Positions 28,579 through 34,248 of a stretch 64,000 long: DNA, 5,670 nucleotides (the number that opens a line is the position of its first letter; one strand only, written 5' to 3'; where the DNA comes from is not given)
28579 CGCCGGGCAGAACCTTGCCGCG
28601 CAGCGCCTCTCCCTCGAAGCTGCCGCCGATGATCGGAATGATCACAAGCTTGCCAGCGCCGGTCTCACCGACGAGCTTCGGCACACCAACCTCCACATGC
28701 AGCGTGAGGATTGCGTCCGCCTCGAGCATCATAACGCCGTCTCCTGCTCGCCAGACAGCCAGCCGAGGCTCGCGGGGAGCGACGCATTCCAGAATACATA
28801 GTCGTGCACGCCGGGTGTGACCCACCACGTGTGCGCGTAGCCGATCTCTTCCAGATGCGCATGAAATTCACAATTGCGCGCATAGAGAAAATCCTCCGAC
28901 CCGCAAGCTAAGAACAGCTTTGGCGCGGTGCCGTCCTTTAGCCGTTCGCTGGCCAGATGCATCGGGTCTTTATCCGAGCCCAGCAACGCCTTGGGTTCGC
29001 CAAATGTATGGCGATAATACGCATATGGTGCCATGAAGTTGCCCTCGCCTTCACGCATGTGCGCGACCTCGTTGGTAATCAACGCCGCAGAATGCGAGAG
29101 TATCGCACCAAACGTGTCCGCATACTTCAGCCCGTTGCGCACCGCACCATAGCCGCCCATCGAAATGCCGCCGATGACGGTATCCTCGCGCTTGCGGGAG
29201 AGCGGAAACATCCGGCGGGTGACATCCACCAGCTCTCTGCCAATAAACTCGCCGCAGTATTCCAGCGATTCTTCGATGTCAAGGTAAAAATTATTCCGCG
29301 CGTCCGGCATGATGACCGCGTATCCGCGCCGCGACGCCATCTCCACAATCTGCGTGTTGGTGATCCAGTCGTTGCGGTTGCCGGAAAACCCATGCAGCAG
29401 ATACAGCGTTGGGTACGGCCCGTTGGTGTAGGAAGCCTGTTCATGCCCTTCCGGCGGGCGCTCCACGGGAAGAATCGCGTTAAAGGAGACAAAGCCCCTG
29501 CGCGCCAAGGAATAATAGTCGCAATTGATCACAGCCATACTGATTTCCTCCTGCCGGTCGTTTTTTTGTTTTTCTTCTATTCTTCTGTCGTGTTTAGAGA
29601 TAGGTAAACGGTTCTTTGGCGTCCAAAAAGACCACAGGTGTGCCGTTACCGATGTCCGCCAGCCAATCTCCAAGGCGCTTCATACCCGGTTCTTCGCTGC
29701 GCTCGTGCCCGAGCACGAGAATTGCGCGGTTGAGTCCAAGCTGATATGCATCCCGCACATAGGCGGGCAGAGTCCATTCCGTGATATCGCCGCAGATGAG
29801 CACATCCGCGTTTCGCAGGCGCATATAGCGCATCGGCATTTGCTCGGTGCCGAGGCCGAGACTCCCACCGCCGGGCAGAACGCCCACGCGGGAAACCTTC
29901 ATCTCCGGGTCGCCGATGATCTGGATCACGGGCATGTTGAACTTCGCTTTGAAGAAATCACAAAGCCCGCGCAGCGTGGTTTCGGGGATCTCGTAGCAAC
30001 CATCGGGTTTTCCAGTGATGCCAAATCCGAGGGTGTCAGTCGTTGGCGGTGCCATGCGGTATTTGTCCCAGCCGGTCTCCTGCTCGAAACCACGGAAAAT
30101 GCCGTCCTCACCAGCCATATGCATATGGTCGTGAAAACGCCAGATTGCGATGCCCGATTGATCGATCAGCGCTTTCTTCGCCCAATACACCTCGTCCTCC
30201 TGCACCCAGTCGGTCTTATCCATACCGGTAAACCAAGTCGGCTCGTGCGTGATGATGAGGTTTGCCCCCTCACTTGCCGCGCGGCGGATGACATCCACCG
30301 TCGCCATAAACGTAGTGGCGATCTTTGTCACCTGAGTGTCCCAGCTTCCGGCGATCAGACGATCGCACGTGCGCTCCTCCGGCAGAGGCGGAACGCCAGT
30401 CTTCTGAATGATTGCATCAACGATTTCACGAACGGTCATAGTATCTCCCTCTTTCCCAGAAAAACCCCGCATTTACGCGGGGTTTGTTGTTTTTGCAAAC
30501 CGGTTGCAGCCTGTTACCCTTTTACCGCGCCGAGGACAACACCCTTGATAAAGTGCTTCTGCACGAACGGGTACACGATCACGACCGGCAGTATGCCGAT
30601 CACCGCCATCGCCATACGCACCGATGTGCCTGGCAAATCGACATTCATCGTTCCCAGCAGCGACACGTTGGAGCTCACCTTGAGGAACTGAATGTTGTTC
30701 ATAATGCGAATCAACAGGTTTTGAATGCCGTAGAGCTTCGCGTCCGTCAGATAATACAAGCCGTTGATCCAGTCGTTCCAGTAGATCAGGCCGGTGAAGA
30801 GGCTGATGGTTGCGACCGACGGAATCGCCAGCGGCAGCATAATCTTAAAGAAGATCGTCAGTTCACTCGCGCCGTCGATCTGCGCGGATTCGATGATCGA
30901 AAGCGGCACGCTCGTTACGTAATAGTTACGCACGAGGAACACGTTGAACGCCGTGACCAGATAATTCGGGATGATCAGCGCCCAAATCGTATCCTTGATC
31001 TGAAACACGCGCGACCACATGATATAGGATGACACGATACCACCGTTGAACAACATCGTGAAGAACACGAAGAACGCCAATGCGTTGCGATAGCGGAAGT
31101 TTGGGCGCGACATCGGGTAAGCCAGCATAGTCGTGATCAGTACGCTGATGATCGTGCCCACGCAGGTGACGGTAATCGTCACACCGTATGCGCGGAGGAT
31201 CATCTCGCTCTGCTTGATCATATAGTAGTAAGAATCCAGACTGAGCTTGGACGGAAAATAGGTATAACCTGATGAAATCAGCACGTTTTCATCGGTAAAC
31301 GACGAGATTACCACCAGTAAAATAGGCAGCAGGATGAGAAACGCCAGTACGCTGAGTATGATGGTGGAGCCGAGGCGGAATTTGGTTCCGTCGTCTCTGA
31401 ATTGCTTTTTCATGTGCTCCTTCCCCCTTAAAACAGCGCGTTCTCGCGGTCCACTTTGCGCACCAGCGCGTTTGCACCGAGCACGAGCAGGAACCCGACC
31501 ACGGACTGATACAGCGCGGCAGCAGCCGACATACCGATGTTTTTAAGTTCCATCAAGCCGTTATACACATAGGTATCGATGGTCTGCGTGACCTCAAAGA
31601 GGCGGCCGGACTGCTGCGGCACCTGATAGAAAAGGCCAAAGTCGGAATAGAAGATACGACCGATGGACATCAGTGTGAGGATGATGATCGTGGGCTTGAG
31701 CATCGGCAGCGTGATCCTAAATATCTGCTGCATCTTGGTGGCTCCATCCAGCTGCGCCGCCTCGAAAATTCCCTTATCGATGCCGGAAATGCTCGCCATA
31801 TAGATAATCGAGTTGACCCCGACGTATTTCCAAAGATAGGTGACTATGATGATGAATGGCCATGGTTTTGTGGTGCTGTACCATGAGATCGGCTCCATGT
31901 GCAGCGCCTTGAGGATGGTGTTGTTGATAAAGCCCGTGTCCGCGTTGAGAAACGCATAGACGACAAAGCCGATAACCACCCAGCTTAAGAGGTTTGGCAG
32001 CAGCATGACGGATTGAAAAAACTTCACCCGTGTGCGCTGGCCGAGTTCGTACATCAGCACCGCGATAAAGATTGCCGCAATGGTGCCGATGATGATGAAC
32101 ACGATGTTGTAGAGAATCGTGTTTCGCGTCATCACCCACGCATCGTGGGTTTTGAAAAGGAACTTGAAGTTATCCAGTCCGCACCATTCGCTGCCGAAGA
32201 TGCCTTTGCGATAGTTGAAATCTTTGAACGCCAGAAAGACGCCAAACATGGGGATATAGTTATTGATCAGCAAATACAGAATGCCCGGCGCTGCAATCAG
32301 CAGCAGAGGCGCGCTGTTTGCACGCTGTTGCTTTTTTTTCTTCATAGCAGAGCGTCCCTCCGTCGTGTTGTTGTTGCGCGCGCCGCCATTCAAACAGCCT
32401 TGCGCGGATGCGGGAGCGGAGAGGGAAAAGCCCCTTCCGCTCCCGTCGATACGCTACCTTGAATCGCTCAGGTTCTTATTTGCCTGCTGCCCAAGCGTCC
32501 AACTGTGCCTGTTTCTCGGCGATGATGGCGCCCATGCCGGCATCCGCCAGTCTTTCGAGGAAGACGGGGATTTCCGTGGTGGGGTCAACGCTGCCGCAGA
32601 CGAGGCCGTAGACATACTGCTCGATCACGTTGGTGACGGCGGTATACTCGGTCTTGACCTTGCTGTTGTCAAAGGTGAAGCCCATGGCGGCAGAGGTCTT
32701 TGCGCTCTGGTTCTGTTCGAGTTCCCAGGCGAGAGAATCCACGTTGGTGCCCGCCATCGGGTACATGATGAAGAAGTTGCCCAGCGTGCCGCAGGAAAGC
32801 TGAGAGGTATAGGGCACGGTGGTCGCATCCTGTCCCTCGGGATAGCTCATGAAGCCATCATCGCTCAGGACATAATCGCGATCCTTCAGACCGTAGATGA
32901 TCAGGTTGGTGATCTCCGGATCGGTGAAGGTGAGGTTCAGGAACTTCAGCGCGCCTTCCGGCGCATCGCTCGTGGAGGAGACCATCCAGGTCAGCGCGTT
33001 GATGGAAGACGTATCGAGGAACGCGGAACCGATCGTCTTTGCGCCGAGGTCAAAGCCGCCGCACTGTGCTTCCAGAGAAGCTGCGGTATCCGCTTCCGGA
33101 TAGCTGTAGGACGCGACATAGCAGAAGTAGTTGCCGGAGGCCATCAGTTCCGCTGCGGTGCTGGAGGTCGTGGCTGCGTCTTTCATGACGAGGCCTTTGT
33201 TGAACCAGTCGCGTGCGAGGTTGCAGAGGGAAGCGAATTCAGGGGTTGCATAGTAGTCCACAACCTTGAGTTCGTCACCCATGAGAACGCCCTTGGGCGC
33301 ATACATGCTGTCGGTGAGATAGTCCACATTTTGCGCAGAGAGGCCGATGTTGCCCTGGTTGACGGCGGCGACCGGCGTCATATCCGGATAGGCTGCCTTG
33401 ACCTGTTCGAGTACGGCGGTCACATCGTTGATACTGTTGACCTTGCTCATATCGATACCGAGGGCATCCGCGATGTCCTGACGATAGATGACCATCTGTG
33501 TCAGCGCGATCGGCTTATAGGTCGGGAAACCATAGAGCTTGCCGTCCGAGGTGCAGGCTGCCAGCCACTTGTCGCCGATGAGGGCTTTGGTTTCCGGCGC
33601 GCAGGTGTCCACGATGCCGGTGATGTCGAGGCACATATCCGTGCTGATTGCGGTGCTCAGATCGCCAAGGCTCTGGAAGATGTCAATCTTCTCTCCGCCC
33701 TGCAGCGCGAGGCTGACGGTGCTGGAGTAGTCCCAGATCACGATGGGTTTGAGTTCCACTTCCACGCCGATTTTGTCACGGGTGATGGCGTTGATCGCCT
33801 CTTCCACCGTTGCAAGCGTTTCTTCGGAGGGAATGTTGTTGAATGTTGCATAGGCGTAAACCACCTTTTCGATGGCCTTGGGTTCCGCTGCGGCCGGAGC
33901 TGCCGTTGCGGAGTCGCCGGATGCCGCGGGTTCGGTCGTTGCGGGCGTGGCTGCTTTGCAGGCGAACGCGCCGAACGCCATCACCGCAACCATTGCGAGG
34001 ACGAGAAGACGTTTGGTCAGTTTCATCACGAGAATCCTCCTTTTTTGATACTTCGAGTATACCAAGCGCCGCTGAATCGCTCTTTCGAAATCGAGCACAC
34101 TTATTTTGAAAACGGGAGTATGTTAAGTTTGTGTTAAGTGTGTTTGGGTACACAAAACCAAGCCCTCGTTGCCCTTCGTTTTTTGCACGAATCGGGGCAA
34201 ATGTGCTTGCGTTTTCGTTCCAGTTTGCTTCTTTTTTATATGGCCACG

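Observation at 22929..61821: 39-kb sugar-import locus built almost entirely of cytoplasmic esterases, with two GH13_18 phosphorylases as the only glycosidic-bond enzymes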

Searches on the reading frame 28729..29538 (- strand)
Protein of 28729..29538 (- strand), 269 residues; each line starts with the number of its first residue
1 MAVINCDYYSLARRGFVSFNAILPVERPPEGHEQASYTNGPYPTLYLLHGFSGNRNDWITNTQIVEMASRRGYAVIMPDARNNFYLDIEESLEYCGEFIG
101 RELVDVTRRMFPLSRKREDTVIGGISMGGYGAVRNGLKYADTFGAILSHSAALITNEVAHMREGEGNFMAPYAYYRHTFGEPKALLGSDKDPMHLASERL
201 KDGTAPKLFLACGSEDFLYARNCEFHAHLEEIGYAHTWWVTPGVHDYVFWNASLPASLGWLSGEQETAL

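Call 4: search_protein_families(library=pfam, proteins=[window:28729-29538:-], max_evalue=0.01)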
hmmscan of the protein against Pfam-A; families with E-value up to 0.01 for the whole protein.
window:28729-29538:- (269 aa): 4 families
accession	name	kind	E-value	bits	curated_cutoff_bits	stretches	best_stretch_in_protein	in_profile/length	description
PF00756.26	Esterase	-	6.2e-17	62.6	22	1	38-260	20-250/251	Putative esterase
PF00561.26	Abhydrolase_1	-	6.1e-06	26.5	25.8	1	43-160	1-108/245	alpha/beta hydrolase fold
PF02230.22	Abhydrolase_2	-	0.00032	21.1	23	1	88-157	83-144/217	Phospholipase/Carboxylesterase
PF12697.13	Abhydrolase_6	-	0.00076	20.6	26.3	1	46-166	2-94/217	Alpha/beta hydrolase family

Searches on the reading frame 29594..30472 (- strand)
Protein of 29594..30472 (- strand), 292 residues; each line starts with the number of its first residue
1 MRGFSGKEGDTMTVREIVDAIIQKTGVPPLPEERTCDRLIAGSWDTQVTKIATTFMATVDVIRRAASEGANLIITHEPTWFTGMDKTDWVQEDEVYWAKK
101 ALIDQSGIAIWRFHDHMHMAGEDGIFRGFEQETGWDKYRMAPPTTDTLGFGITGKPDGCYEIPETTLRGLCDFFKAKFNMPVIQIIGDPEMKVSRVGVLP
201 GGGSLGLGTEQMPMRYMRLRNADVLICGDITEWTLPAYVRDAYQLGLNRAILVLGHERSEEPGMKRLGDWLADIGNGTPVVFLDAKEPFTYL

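Call 4: search_protein_families(library=pfam, proteins=[window:29594-30472:-], max_evalue=0.01)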
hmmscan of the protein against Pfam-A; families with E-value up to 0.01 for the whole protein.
window:29594-30472:- (292 aa): 1 family
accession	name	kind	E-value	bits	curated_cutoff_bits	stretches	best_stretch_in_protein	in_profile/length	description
PF01784.24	DUF34_NIF3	-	6.4e-19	69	23.4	1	39-284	27-251/256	Duf34/NIF3 (NGG1p interacting factor 3)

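Call 32: search_protein_families(library=ncbifam, proteins=[window:29594-30472:-], max_evalue=0.001)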
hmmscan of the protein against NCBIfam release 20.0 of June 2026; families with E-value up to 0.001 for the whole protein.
window:29594-30472:- (292 aa): 1 family
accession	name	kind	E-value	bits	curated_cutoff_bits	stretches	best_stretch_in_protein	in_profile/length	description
TIGR00486.1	YbgI_SA1388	equivalog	4.2e-13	49.6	130.55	1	42-284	30-245/250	Nif3-like dinuclear metal center hexameric protein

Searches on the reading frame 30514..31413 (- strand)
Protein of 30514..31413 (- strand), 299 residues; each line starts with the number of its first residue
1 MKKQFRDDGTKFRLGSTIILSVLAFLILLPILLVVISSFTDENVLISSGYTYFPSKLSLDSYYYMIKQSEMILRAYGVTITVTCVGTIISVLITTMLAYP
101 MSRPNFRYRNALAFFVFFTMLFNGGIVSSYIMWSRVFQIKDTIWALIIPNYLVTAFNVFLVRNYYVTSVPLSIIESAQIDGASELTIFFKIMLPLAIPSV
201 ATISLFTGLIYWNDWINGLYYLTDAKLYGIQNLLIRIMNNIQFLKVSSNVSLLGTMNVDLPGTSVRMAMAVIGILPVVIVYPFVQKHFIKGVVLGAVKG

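Call 6: search_protein_families(library=pfam, proteins=[window:30514-31413:-], max_evalue=0.001)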
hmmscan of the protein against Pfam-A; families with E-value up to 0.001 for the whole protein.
window:30514-31413:- (299 aa): 1 family
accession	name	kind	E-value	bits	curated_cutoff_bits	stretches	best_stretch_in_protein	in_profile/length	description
PF00528.27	BPD_transp_1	-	8.2e-10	39.1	26.4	1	95-291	6-181/184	Binding-protein-dependent transport system inner membrane component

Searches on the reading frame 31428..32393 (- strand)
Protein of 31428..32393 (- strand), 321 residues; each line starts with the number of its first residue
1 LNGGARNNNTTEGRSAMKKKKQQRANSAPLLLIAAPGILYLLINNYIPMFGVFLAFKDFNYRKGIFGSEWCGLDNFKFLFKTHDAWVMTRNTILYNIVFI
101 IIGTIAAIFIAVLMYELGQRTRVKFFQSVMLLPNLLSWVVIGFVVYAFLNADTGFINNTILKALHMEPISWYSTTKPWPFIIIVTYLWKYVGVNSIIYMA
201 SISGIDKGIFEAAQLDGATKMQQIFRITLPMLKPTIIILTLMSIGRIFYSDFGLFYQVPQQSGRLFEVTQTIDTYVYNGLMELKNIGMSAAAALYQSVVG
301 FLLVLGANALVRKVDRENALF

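Call 6: search_protein_families(library=pfam, proteins=[window:31428-32393:-], max_evalue=0.001)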
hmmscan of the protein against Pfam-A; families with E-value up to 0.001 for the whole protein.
window:31428-32393:- (321 aa): 1 family
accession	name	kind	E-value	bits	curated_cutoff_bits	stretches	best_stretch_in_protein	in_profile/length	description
PF00528.27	BPD_transp_1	-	1.6e-12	48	26.4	1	107-315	5-183/184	Binding-protein-dependent transport system inner membrane component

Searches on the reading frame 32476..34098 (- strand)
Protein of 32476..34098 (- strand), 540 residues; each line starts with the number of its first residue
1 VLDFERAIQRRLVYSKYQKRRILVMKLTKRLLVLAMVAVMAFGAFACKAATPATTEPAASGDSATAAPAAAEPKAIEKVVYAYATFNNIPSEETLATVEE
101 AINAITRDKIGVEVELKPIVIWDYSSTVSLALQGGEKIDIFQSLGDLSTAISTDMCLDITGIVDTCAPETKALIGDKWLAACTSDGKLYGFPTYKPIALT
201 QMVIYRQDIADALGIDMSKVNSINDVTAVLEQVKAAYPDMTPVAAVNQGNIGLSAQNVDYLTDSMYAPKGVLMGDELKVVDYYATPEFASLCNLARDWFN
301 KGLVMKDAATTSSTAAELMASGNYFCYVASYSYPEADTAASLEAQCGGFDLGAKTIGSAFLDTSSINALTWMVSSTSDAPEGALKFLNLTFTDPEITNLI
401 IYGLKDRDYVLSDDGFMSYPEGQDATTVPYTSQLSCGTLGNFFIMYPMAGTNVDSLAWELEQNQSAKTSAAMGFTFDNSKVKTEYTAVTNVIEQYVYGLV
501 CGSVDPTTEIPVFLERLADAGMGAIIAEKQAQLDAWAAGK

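Call 6: search_protein_families(library=pfam, proteins=[window:32476-34098:-], max_evalue=0.001)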
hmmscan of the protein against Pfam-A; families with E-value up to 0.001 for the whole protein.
window:32476-34098:- (540 aa): 2 families
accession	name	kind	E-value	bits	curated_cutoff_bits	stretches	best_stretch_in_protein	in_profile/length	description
PF12010.13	DUF3502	-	1.3e-25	90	24.4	1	471-538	2-69/69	Domain of unknown function (DUF3502)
PF01547.30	SBP_bac_1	-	1.3e-06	29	26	1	95-389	7-299/307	Bacterial extracellular solute-binding protein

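Call 72: search_solved_structures(query=window:32476-34026:-, max_evalue=0.01)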
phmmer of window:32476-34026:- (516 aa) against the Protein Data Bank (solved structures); distinct sequences matched with E-value up to 0.01: 3.
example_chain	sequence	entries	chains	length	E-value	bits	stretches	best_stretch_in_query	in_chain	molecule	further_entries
5mlt_A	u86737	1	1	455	9.4e-36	126.7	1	78-512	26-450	ABC transporter, substrate-binding protein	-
5suo_A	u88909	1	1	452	9.5e-36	126.6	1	78-512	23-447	Extracellular solute-binding protein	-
5swa_A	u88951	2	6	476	9.6e-36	126.6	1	77-512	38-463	Extracellular solute-binding protein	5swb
